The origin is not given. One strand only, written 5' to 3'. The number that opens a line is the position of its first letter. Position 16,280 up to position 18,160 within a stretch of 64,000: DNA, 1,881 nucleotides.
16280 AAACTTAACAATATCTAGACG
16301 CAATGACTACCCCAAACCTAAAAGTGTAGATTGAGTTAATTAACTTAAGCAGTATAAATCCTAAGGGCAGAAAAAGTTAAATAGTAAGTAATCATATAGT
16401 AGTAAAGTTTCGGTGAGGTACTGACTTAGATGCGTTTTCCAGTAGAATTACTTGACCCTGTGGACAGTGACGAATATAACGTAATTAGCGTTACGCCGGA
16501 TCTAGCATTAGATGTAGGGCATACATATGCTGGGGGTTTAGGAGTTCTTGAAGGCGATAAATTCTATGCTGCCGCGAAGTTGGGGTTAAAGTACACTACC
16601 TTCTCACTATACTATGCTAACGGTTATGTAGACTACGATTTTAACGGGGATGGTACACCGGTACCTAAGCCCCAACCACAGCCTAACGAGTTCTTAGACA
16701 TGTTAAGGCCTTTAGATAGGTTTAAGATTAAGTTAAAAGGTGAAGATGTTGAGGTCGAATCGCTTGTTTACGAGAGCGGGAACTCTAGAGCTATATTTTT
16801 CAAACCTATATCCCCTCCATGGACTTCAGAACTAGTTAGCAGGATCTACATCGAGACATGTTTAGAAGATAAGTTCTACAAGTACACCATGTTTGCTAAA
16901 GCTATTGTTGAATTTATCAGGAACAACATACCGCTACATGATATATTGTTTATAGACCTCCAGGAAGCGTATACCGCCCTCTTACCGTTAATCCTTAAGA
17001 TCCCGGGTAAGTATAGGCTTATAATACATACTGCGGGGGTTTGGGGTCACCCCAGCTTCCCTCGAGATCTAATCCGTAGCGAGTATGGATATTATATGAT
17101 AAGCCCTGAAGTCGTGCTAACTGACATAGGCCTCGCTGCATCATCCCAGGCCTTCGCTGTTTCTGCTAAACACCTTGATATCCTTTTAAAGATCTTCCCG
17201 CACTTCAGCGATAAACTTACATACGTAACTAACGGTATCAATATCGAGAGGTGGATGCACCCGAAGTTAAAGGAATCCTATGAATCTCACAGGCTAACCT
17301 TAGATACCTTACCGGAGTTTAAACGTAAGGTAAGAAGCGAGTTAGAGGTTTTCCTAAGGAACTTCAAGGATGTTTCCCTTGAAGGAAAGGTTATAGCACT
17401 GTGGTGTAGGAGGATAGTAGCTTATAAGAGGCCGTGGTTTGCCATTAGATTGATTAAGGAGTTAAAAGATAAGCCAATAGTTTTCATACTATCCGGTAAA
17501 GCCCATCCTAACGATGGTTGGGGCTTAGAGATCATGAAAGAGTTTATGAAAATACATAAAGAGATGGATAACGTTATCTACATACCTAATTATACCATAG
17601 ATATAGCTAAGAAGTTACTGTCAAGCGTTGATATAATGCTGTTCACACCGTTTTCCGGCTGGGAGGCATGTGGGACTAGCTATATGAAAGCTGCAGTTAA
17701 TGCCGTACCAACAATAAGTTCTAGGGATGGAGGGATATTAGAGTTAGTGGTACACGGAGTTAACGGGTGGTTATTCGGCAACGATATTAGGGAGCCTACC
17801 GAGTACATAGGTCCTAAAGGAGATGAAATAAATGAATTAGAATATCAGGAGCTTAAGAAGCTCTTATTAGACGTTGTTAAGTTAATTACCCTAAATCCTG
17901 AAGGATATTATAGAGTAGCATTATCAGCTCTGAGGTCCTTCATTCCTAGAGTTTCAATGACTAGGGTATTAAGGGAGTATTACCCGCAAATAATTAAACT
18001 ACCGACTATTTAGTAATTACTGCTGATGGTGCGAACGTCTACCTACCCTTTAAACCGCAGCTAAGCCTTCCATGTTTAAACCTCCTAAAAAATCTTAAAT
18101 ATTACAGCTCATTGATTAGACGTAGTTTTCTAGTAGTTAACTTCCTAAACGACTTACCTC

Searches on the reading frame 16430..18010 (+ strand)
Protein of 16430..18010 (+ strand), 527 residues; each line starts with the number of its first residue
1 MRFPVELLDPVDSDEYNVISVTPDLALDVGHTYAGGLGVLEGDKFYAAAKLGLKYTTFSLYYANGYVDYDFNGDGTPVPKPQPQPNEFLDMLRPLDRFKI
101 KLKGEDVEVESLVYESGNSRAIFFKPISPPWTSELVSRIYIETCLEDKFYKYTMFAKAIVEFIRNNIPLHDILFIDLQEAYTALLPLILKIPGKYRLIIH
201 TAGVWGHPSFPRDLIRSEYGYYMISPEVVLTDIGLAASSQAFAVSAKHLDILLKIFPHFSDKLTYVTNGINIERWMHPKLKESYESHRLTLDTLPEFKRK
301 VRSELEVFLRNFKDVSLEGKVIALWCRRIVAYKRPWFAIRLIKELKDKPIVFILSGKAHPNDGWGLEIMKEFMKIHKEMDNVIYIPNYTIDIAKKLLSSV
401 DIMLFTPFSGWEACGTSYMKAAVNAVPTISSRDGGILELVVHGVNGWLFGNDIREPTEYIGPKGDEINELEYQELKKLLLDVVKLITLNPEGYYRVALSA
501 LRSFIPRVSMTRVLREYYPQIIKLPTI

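Call 46: search_protein_families(library=pfam, proteins=[window:16430-18010:+], max_evalue=0.00001)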
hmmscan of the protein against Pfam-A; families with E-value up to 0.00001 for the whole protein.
window:16430-18010:+ (527 aa): 3 families
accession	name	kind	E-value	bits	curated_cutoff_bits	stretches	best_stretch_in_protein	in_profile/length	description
PF00343.26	Phosphorylase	-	6.5e-14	51.6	27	1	285-486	410-630/713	Carbohydrate phosphorylase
PF00534.26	Glycos_transf_1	-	1.6e-10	41.2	26.4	1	317-451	12-142/172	Glycosyl transferases group 1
PF13692.12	Glyco_trans_1_4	-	3.2e-08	34.4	27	1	324-452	5-128/142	Glycosyl transferases group 1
